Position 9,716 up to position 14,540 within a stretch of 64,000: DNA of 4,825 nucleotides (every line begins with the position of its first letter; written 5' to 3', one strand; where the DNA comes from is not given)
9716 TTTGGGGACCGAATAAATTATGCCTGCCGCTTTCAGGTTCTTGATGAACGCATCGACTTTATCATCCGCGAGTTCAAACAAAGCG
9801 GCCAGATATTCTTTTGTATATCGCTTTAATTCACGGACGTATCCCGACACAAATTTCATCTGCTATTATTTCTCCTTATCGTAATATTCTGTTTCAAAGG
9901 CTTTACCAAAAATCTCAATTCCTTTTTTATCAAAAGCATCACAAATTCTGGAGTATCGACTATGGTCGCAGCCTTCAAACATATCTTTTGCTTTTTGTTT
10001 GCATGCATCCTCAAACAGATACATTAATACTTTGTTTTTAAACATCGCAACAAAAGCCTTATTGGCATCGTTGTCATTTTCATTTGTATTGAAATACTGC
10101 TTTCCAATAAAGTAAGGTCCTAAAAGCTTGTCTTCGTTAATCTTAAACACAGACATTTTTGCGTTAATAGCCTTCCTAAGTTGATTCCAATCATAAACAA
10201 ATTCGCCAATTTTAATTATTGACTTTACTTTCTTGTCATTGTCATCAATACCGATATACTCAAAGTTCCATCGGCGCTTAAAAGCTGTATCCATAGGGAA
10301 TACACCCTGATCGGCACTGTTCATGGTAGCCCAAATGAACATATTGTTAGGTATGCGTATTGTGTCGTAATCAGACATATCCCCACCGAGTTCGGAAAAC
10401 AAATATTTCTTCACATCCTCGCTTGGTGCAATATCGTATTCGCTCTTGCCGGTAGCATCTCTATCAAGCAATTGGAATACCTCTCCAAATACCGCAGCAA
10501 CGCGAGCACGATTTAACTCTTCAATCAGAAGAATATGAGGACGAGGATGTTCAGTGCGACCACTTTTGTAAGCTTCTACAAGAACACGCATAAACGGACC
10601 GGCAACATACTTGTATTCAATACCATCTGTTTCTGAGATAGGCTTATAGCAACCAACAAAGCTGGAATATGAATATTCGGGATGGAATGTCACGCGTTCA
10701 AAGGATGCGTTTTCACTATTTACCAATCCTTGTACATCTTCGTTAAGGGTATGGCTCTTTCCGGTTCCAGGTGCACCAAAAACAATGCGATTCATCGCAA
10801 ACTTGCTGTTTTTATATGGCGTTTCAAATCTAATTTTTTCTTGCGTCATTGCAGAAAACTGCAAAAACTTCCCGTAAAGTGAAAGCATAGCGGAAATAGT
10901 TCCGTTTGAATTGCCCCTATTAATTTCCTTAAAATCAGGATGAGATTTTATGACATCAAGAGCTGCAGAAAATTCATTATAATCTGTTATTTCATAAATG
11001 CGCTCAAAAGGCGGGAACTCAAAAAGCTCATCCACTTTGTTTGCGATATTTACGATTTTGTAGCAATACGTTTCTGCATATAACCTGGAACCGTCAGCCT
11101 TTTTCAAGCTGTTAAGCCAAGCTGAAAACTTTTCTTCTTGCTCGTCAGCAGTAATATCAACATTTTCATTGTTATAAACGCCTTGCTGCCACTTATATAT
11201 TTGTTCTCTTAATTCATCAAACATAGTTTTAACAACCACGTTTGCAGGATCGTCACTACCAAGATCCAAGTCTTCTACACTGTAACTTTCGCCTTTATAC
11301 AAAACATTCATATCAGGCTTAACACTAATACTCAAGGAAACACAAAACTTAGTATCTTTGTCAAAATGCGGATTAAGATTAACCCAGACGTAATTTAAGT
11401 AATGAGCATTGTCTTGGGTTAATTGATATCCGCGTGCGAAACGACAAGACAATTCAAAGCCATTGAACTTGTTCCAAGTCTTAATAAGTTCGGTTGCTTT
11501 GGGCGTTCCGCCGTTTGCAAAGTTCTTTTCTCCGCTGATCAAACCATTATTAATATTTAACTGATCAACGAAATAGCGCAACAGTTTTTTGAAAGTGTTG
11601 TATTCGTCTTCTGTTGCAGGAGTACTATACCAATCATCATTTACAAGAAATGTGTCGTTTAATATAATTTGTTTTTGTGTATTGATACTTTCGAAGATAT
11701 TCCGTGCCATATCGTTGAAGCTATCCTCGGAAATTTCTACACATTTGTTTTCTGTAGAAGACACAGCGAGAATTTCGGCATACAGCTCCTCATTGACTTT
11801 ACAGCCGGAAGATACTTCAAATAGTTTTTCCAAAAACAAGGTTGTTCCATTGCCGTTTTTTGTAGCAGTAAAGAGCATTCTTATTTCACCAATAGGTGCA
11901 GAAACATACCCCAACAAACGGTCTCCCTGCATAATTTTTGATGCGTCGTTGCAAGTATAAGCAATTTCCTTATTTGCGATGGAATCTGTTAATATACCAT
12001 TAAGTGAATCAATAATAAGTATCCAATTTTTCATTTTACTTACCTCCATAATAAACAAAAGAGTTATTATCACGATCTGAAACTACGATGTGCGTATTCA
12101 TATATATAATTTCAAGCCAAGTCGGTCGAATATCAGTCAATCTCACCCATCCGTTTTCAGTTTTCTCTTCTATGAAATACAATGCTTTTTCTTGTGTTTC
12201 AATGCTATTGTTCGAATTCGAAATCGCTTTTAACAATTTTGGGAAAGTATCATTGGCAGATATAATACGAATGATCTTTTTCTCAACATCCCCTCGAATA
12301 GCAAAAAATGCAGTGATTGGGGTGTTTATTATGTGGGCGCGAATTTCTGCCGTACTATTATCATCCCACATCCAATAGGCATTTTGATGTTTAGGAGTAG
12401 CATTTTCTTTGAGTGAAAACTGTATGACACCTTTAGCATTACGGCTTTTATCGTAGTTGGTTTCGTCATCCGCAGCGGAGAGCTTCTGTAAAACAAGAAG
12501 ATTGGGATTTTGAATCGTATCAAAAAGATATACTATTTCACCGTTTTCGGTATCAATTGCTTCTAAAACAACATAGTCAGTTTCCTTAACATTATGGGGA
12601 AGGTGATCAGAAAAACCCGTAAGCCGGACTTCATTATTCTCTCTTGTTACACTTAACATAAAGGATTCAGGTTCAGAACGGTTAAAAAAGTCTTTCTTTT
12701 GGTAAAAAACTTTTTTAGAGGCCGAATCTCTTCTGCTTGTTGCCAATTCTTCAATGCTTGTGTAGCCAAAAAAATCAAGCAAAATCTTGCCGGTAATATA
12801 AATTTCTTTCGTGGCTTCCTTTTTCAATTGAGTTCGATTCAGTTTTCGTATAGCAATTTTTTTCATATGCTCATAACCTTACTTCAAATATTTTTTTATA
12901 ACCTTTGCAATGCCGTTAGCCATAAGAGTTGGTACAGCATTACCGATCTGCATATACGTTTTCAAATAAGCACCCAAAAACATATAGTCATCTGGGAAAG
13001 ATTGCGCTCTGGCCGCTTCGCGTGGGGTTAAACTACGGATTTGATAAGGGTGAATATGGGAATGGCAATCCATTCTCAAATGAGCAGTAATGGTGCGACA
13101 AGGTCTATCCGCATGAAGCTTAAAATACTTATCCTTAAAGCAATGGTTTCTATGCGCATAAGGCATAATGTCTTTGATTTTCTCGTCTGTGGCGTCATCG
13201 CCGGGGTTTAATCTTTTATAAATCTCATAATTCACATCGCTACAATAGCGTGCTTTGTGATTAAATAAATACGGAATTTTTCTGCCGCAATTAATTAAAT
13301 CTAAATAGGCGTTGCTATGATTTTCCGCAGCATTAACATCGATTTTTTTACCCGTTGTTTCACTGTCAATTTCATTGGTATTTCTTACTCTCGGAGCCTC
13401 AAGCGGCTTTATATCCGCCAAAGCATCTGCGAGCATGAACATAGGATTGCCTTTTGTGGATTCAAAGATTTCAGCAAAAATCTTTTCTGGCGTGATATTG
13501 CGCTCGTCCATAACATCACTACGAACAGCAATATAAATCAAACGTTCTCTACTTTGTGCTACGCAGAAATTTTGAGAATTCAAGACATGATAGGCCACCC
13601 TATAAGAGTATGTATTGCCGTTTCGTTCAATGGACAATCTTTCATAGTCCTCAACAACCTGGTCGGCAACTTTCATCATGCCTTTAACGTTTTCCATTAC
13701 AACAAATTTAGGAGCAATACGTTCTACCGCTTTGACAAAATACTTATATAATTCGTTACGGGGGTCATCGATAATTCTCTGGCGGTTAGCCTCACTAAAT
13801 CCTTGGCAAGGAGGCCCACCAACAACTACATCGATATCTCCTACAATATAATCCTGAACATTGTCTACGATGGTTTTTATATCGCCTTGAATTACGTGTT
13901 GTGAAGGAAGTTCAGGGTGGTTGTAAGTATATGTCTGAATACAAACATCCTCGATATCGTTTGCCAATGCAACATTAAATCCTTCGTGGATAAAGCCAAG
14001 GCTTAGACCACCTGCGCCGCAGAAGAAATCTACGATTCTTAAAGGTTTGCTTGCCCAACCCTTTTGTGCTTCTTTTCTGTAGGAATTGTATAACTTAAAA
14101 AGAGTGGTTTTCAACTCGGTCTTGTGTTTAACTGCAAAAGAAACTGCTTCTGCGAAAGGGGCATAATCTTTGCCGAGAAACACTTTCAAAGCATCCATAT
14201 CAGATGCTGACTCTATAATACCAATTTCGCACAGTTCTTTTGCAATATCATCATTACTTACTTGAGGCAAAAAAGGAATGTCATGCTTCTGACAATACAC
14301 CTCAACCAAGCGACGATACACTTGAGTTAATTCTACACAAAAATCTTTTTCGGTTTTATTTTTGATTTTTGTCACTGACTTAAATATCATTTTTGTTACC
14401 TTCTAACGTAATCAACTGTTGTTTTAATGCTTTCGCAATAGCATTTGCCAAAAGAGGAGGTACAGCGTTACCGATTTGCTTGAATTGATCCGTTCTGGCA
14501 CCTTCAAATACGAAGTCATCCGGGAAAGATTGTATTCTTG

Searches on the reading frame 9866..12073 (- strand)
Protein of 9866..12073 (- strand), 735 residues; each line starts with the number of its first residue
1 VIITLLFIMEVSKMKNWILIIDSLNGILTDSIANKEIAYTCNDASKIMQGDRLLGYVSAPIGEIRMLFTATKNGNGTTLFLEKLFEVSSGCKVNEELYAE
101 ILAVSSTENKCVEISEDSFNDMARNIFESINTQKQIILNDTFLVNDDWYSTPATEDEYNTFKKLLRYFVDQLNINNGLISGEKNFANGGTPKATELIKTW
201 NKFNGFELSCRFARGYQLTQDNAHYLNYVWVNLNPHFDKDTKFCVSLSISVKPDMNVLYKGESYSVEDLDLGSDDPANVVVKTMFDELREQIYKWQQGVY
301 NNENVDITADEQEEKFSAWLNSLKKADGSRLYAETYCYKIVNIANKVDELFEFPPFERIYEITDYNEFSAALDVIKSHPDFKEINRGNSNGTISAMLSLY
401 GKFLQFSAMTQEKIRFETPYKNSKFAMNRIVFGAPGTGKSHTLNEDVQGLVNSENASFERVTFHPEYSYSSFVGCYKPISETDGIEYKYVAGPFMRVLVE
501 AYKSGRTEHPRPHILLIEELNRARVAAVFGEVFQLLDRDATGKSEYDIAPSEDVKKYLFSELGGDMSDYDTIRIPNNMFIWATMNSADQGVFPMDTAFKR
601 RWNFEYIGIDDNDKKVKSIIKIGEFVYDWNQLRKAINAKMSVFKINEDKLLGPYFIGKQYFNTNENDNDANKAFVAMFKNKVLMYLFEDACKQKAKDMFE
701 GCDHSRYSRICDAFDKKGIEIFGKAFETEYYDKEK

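Call 3: search_protein_families(library=pfam, proteins=[window:9866-12073:-], max_evalue=0.01)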
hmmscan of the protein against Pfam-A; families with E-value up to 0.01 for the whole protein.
window:9866-12073:- (735 aa): 1 family
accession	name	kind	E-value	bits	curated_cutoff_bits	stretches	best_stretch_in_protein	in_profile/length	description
PF07728.20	AAA_5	-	6.1e-10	39.7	22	1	430-601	3-138/139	AAA domain (dynein-related subfamily)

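Call 4: search_protein_families(library=padloc, proteins=[window:9866-12073:-], max_evalue=0.01)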
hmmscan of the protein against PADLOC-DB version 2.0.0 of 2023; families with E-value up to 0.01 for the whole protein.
window:9866-12073:- (735 aa): 2 families
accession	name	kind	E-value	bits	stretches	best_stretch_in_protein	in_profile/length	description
PDLC03448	REase_II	-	6.7e-122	406.3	2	482-734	596-856/857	Type II restriction enzyme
PDLC03547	REase_II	-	2.7e-41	139.8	1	425-714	263-551/585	Type II restriction enzyme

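Call 6: search_protein_families(library=ncbifam, proteins=[window:9866-12073:-], max_evalue=0.001)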
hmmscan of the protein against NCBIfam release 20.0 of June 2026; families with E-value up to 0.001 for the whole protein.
window:9866-12073:- (735 aa): 1 family
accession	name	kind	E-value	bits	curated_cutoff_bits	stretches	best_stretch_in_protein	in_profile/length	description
NF008457.0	PRK11331.1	equivalog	8.5e-16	57.7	637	1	363-669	132-418/459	5-methylcytosine-specific restriction enzyme subunit McrB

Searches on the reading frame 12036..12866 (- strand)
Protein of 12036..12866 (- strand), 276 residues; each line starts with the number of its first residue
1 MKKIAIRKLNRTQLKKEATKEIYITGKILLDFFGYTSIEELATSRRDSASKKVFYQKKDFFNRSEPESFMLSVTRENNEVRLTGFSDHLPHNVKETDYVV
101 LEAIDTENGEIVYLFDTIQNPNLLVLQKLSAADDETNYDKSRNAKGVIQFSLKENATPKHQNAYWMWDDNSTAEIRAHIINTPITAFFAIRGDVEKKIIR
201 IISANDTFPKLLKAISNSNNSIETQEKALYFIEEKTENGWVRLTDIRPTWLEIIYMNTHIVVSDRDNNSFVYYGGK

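Call 3: search_protein_families(library=pfam, proteins=[window:12036-12866:-], max_evalue=0.01)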
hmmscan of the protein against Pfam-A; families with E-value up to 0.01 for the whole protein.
window:12036-12866:- (276 aa): 0 families

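Call 4: search_protein_families(library=padloc, proteins=[window:12036-12866:-], max_evalue=0.01)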
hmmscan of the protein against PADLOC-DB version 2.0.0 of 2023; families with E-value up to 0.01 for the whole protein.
window:12036-12866:- (276 aa): 0 families

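Call 6: search_protein_families(library=ncbifam, proteins=[window:12036-12866:-], max_evalue=0.001)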
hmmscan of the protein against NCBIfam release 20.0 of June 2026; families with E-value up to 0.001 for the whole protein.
window:12036-12866:- (276 aa): 0 families

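Call 95: search_protein_families(library=pfam, proteins=[window:12036-12866:-], max_evalue=0.1)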
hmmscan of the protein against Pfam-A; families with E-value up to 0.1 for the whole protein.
window:12036-12866:- (276 aa): 1 family
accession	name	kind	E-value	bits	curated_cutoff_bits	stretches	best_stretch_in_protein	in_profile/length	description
PF25276.1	DUF7870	-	0.017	15.7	27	1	62-105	68-114/174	Domain of unknown function (DUF7870)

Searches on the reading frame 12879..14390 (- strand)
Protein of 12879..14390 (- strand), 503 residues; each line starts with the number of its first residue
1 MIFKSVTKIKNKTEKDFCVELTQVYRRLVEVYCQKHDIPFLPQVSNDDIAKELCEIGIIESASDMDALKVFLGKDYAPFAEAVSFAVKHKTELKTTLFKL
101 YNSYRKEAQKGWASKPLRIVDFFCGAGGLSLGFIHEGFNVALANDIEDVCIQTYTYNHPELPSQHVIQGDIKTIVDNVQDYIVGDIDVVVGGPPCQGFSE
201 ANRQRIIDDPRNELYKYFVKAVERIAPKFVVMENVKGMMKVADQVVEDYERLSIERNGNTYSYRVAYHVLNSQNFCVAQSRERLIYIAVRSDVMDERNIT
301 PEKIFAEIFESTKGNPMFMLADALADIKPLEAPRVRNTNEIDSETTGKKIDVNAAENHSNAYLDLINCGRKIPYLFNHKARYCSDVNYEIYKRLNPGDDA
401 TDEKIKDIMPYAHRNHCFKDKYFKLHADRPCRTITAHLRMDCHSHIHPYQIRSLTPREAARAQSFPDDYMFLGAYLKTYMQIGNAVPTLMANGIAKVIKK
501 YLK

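Call 3: search_protein_families(library=pfam, proteins=[window:12879-14390:-], max_evalue=0.01)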
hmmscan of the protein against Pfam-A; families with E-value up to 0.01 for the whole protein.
window:12879-14390:- (503 aa): 2 families
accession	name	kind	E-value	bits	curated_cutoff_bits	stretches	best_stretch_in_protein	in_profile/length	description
PF00145.23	DNA_methylase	-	1.2e-63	215.9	22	1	118-500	2-324/324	C-5 cytosine-specific DNA methylase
PF09445.16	Methyltransf_15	-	0.00026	21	22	1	118-202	3-88/165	RNA cap guanine-N2 methyltransferase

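Call 4: search_protein_families(library=padloc, proteins=[window:12879-14390:-], max_evalue=0.01)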
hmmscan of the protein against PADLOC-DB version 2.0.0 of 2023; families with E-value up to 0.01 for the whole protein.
window:12879-14390:- (503 aa): 64 families (the best 25 are shown)
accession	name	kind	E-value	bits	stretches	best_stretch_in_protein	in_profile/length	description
PDLC03234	MTase_II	-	2.9e-88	294.7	1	116-503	4-367/375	Type II methyltransferase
PDLC03378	MTase_II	-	2.4e-83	278.3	1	117-502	3-330/344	Type II methyltransferase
PDLC03326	MTase_II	-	2.6e-77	258.7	1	118-502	6-376/412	Type II methyltransferase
PDLC00033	DruM2|DruM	-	1e-73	246.8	1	111-502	16-364/368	DNA cytosine methylase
PDLC02648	DrmMII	-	3e-64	215.6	1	107-499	13-448/468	DrmMII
PDLC03237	MTase_II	-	5.6e-64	214.5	2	119-305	796-982/1036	Type II methyltransferase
PDLC02656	DrmMII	-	1.8e-62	209.7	2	115-353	3-253/491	DrmMII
PDLC02649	DrmMII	-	1.4e-61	206.7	2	171-502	101-418/422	DrmMII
PDLC03272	MTase_II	-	2.2e-57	193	1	99-502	57-390/407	Type II methyltransferase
PDLC00027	DruM2|DruM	-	1.2e-52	177.5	2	116-295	11-177/361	DNA cytosine methylase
PDLC00026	DruM2|DruM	-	1.4e-51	174.1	2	117-303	5-181/336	DNA cytosine methylase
PDLC03343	MTase_II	-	2.6e-51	173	2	115-385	4-253/462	Type II methyltransferase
PDLC03225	MTase_II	-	8.5e-50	168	2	115-239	6-140/615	Type II methyltransferase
PDLC00030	DruM2|DruM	-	8e-49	164.8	2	116-298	5-193/380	DNA cytosine methylase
PDLC00031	DruM2|DruM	-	2.6e-48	163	2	116-328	11-210/361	DNA cytosine methylase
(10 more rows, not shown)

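Call 6: search_protein_families(library=ncbifam, proteins=[window:12879-14390:-], max_evalue=0.001)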
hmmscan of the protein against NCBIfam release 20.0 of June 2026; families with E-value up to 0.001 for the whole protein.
window:12879-14390:- (503 aa): 2 families
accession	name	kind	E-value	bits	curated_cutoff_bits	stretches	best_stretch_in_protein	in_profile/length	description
TIGR00675.1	dcm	superfamily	2.8e-54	185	100.65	1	119-497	1-328/329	DNA (cytosine-5-)-methyltransferase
NF007772.0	PRK10458.1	subfamily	1.1e-09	37.4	710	1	92-304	64-301/472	DNA cytosine methylase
